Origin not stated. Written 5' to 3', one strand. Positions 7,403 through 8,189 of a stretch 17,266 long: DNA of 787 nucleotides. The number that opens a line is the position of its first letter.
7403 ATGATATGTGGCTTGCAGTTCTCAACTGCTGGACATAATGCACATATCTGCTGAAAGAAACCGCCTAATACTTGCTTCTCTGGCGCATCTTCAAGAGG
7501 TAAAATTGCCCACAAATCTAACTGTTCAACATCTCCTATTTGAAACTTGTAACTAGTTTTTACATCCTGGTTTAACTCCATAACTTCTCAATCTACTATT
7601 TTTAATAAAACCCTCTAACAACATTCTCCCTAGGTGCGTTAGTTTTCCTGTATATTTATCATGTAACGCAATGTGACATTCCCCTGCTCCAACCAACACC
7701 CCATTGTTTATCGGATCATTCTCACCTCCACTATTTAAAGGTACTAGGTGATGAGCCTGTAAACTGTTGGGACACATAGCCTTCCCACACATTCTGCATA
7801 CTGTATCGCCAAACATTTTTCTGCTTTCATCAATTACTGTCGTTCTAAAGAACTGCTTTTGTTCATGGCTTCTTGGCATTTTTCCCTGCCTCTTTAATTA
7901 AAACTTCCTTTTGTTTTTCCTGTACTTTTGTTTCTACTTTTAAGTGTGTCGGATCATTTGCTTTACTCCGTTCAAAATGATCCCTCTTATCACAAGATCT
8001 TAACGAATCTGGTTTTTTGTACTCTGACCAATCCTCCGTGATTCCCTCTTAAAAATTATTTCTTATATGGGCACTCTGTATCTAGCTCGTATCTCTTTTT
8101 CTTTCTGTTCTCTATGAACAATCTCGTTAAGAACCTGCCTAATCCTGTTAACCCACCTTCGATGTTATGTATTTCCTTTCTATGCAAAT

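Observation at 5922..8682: Dense cluster of small nucleases and zinc-binding proteins, including tandem paralogous HNH genes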

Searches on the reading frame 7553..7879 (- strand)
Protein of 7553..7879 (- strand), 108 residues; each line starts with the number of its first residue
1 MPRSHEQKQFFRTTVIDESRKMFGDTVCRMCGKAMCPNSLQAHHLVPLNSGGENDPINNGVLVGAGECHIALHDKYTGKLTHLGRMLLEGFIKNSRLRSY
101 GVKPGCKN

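Call 5: search_protein_families(library=pfam, max_evalue=1, proteins=[window:7553-7879:-])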
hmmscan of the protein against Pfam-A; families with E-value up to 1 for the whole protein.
window:7553-7879:- (108 aa): 3 families
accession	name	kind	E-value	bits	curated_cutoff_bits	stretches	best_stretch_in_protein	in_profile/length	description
PF01844.29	HNH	-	3.9e-05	24.2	21.4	1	28-74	1-46/47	HNH endonuclease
PF14279.12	HNH_5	-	0.034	14.5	27.5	1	28-58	1-31/56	HNH endonuclease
PF21673.2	CCDC93_N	-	0.11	13.2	24.4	1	5-50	49-94/110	CCDC93 protein N-terminal domain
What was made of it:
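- Checked: 7553-7879 is HNH: PF01844, 24.2 bits against a cutoff of 21.4 (call 5).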

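Call 6: search_protein_families(library=phrogs, max_evalue=0.1, proteins=[window:7553-7879:-])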
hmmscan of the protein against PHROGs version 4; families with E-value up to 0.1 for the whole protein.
window:7553-7879:- (108 aa): 12 families
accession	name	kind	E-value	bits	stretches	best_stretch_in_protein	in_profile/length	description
phrog_1271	-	DNA, RNA and nucleotide metabolism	4.6e-07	30.5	1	19-82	260-325/361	HNH endonuclease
phrog_6050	-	DNA, RNA and nucleotide metabolism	6.9e-06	26.1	1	25-79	311-364/402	HNH endonuclease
phrog_589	-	DNA, RNA and nucleotide metabolism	5.5e-05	24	1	26-70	92-136/179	HNH endonuclease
phrog_338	-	DNA, RNA and nucleotide metabolism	0.00077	19.9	1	24-63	206-251/340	HNH endonuclease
phrog_119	-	DNA, RNA and nucleotide metabolism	0.001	19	1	26-93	204-275/443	HNH endonuclease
phrog_15103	-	unknown function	0.0012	19.3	1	4-78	182-260/280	-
phrog_7785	-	DNA, RNA and nucleotide metabolism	0.0026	18.8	1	25-62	70-103/147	HNH endonuclease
phrog_14314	-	DNA, RNA and nucleotide metabolism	0.0029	18.9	1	26-62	17-50/252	HNH endonuclease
phrog_3106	-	DNA, RNA and nucleotide metabolism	0.013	16.3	1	6-49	150-185/252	HNH endonuclease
phrog_144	-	DNA, RNA and nucleotide metabolism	0.019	15.7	1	25-78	84-138/175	HNH endonuclease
phrog_5718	-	DNA, RNA and nucleotide metabolism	0.03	14.3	1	25-58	128-161/394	HNH endonuclease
phrog_2255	-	DNA, RNA and nucleotide metabolism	0.08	13.4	0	24-48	109-133/211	HNH endonuclease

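Call 12: search_dna_similar(query=window:7553-7879:-, collection=phages, mode=protein, max_rows=25, max_evalue=0.001)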
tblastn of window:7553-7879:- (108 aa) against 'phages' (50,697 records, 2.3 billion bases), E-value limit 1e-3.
No match.

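Call 15: find_related_loci(query=window:7553-7879:-, collection=viral_contigs, flank=10000)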
Query window:7553-7879:- (108 aa) in viral_contigs; peptide patterns used: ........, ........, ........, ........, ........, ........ (x = any residue, [..] = any of these).
7 stretches matched a pattern, but none encodes a relative of the query by tblastn (E <= 1e-3).

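Call 26: find_encoding_contigs(protein=window:7553-7879:-, flank=10000)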
Protein window:7553-7879:- (108 aa): no gene with exactly this product is on record in the collection.

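Call 28: find_homologous_proteins(query=window:7553-7879:-, max_evalue=0.001)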
Query window:7553-7879:- (108 aa): 2 proteins with E <= 0.001 among 2 candidates.
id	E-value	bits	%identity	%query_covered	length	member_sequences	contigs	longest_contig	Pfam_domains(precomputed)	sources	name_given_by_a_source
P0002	2.7e-62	226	90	100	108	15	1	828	-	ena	-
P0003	4.5e-53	196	83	94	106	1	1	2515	PF01844.30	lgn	-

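Call 29: find_encoding_contigs(protein=P0003, flank=5000)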
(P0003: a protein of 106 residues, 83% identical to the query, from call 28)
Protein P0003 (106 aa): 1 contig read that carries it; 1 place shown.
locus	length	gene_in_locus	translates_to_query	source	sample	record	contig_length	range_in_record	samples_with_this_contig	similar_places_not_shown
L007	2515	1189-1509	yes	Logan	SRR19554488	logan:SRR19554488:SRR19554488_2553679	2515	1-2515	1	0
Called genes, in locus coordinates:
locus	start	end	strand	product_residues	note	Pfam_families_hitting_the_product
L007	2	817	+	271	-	?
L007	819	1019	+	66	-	-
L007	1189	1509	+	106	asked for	PF01844:HNH (weak)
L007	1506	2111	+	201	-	PF00145:DNA_methylase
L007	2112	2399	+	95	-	-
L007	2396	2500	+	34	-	-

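Call 30: find_encoding_contigs(protein=P0002, flank=5000)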
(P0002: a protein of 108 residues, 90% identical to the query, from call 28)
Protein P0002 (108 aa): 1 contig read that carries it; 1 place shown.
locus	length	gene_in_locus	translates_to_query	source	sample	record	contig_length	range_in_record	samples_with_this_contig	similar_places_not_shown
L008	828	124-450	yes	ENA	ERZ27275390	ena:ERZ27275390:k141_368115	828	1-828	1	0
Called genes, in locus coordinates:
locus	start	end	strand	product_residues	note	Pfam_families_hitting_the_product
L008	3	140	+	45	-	?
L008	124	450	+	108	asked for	-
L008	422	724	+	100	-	-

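Call 54: search_protein_families(library=ncbifam, max_evalue=0.1, proteins=[window:7553-7879:-])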
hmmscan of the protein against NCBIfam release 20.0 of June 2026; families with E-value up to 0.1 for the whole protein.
window:7553-7879:- (108 aa): 2 families
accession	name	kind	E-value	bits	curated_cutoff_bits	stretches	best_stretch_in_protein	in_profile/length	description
NF040563.1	guided_IscB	equivalog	0.0086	15.2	175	1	27-81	194-244/314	RNA-guided endonuclease IscB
NF058586.1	HNHNucHlpB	equivalog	0.0098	16.3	130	1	27-79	8-54/99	HNH nuclease-like protein HlpB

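Call 55: search_protein_families(library=padloc, max_evalue=0.1, proteins=[window:7553-7879:-])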
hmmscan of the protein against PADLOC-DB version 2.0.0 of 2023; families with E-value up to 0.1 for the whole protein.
window:7553-7879:- (108 aa): 2 families
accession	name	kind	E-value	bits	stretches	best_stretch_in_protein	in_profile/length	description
PDLC03656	mREase_IV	-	0.0021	15.8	1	16-77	195-260/277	Type IV methyl-directed restriction enzyme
PDLC02859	DpdF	-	0.015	11.8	1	28-81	10-61/545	DpdF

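Call 79: search_protein_families(library=pfam, max_evalue=0.01, proteins=[L007:1506-2111:+, L007:2-817:+])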
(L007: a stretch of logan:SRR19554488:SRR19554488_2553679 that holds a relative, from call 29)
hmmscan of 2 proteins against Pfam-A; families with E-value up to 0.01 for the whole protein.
L007:1506-2111:+ (201 aa): 1 family
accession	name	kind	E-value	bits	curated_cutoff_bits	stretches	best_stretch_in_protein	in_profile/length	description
PF00145.23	DNA_methylase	-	5.1e-11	43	22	1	38-118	47-117/324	C-5 cytosine-specific DNA methylase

L007:2-817:+ (271 aa): 2 families
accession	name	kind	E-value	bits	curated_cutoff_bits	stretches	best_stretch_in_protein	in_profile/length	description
PF00149.33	Metallophos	-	1.6e-06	29.2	21.5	1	24-183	6-190/191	Calcineurin-like phosphoesterase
PF12850.12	Metallophos_2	-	0.00058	20.3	27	1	23-203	5-134/154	Calcineurin-like phosphoesterase superfamily domain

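Call 86: find_related_loci(query=A8, collection=viral_contigs, flank=6000)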
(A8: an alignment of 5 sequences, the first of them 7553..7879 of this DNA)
Query A8 (108 aa) in viral_contigs; peptide patterns used: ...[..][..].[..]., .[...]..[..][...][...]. (x = any residue, [..] = any of these).
127 stretches matched a pattern, but none encodes a relative of the query by tblastn (E <= 1e-3).
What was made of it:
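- Tried and rejected: IMG/VR: the 108 type is absent (calls 15, 86).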

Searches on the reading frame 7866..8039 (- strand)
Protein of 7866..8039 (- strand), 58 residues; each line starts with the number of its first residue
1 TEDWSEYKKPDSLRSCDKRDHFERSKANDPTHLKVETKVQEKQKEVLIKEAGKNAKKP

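Call 54: search_protein_families(library=ncbifam, max_evalue=0.1, proteins=[window:7866-8039:-])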
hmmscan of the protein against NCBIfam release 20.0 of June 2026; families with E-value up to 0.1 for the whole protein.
seq(58 aa): 1 family
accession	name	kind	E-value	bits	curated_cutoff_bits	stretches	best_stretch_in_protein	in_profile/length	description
NF005385.0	PRK06930.1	subfamily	0.0087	15.8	136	1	6-42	51-88/170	positive control sigma-like factor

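Call 55: search_protein_families(library=padloc, max_evalue=0.1, proteins=[window:7866-8039:-])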
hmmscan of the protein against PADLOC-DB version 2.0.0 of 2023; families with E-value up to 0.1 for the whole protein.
seq(58 aa): 1 family
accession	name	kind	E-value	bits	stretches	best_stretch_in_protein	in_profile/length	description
PDLC03930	RmrT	-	0.00091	16.6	1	2-56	190-244/247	-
